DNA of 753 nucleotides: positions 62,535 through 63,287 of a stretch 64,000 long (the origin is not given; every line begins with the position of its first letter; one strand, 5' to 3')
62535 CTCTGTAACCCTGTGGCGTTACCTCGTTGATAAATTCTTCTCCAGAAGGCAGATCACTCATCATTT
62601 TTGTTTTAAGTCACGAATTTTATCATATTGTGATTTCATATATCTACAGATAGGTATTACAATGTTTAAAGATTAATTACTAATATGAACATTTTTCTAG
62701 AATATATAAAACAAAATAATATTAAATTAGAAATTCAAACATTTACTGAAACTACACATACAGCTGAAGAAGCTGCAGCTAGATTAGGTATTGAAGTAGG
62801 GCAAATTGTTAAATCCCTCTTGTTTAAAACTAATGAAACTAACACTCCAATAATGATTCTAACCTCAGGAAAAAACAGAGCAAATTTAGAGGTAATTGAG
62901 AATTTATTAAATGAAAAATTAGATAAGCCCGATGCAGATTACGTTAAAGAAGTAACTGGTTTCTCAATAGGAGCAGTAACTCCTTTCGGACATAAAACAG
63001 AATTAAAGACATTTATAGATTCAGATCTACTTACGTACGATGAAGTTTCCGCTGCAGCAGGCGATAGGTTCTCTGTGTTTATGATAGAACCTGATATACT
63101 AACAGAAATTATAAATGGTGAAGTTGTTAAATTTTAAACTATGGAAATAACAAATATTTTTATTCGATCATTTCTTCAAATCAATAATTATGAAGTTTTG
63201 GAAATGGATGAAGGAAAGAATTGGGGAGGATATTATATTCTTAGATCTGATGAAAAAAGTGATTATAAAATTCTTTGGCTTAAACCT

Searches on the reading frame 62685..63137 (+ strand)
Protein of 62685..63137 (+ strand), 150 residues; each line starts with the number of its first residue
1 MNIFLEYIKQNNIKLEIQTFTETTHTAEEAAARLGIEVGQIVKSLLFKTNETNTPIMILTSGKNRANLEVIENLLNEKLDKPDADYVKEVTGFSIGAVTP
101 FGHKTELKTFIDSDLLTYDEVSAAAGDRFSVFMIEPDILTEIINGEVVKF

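Call 41: search_protein_families(library=pfam, proteins=[window:62685-63137:+], max_evalue=0.001)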
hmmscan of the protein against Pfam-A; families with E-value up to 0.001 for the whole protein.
window:62685-63137:+ (150 aa): 1 family
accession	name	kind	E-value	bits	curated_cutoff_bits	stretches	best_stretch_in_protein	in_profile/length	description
PF04073.20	tRNA_edit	-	5.5e-26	91.5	25.5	1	21-138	1-119/123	Aminoacyl-tRNA editing domain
